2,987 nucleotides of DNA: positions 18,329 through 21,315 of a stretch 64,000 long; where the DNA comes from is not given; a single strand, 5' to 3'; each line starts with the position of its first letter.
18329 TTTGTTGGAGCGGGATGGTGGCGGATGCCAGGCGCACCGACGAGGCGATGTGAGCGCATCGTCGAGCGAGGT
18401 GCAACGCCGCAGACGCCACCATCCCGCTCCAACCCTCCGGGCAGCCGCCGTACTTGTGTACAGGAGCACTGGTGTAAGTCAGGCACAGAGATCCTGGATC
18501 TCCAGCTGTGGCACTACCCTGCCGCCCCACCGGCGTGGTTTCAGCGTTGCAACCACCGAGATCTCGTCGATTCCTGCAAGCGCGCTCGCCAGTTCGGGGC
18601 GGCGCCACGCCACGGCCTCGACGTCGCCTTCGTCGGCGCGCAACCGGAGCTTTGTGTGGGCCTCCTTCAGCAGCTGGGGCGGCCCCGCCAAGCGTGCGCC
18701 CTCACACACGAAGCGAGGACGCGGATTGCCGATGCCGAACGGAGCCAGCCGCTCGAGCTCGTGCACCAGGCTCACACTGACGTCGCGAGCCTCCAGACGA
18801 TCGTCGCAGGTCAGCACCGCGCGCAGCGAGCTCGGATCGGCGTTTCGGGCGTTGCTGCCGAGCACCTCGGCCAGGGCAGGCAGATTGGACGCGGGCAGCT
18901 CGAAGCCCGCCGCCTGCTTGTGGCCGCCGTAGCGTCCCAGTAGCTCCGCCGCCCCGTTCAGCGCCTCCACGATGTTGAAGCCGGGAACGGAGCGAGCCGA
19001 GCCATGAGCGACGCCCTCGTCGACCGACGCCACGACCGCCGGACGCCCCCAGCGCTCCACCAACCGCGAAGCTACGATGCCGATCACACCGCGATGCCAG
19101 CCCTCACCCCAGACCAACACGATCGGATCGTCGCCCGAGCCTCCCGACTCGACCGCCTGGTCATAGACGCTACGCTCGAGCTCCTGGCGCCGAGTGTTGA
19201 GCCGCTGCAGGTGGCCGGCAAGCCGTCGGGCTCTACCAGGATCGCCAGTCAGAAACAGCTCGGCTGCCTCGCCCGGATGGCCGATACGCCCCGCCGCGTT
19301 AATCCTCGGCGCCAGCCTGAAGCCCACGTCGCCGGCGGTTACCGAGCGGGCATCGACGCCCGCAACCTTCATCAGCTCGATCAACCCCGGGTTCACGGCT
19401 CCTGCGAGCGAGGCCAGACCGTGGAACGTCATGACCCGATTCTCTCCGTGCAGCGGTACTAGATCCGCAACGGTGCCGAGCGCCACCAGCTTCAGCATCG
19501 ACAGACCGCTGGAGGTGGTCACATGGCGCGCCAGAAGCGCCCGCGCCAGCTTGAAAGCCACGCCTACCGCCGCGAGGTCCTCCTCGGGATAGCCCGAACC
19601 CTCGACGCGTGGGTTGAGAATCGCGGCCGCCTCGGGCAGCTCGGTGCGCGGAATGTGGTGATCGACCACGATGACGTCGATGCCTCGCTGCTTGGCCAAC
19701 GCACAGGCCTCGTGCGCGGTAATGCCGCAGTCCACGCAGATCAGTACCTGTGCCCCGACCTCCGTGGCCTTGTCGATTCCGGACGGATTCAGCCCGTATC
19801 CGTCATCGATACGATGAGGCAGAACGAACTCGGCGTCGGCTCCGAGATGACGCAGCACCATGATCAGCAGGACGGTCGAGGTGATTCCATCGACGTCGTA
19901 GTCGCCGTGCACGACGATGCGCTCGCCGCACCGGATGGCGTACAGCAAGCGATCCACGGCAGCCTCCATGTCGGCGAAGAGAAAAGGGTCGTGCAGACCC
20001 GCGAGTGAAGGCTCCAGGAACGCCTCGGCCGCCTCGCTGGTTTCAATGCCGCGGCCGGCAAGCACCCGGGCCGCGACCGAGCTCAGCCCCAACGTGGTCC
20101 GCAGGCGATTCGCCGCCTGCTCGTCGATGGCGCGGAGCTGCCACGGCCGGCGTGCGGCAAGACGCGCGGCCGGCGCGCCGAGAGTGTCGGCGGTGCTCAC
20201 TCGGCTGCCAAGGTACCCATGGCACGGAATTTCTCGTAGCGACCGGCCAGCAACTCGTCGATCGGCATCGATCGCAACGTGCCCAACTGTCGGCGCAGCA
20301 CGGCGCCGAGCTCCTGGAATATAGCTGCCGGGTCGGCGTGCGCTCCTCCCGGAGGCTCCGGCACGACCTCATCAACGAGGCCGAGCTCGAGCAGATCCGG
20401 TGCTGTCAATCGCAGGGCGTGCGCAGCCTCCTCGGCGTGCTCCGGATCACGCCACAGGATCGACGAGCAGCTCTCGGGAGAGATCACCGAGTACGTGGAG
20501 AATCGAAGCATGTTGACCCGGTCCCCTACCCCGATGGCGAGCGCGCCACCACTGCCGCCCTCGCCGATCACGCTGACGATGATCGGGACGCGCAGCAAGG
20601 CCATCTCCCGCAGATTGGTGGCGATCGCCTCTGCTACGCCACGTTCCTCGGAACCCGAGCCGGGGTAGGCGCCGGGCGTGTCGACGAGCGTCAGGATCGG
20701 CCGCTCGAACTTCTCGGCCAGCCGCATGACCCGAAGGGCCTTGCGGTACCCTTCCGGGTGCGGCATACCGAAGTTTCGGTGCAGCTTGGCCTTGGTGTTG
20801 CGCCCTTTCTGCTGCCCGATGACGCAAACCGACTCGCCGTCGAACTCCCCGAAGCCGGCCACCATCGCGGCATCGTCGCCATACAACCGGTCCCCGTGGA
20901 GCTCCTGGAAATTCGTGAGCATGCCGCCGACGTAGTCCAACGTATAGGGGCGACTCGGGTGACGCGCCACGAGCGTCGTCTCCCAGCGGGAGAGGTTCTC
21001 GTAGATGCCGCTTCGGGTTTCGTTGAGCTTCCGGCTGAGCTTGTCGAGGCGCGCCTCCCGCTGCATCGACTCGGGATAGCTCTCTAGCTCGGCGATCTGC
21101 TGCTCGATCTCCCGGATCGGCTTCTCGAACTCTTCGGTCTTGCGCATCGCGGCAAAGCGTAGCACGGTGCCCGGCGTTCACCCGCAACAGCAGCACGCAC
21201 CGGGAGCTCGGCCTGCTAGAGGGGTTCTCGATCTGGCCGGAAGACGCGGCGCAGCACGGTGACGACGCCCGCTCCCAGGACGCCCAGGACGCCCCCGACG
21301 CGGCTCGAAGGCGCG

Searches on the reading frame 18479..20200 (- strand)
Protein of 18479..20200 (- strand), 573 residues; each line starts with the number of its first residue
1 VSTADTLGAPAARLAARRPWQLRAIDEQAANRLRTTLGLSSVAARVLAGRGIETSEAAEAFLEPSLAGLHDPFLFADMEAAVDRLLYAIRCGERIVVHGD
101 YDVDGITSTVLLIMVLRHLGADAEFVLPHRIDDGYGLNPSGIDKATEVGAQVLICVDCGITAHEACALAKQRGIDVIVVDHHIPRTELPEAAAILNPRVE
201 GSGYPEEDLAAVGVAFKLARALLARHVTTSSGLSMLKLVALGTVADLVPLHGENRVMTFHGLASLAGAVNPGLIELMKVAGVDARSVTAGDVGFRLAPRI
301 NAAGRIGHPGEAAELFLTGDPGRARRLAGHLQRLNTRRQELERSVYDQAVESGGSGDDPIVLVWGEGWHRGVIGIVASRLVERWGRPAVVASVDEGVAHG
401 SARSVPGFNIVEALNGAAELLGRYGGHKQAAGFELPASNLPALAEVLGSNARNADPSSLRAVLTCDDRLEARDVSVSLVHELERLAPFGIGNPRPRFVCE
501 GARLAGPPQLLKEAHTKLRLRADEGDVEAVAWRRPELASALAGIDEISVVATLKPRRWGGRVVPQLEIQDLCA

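Call 11: search_protein_families(library=pfam, proteins=[window:18479-20200:-])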
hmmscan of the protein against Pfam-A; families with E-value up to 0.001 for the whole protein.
window:18479-20200:- (573 aa): 3 families
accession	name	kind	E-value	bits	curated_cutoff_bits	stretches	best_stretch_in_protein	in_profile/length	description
PF01368.27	DHH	-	1.9e-25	90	28.1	1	94-243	1-125/125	DHH family, N-terminal domain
PF17768.7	RecJ_OB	-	1e-20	74.2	27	1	466-570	2-107/107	RecJ OB domain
PF02272.25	DHHA1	-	1.4e-16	61.3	25.9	1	361-447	6-96/102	DHHA1 domain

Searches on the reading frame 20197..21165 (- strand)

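Call 11: search_protein_families(library=pfam, proteins=[window:20197-21165:-])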
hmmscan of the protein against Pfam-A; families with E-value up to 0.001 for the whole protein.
window:20197-21165:- (322 aa): 4 families
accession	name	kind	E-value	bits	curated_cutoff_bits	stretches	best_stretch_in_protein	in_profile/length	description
PF03255.19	ACCA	-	1.4e-136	455.2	23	1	12-317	3-310/310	Acetyl co-enzyme A carboxylase carboxyltransferase-like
PF01039.27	Carboxyl_trans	-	1.2e-18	67.5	22.3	1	99-248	282-427/493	Carboxyl transferase domain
PF06833.16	MdcE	-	0.00012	22.3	32.7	1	139-291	11-163/196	Malonate decarboxylase gamma subunit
PF16326.10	ABC_tran_CTD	-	0.00023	21.8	32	1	3-62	3-65/69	ABC transporter C-terminal domain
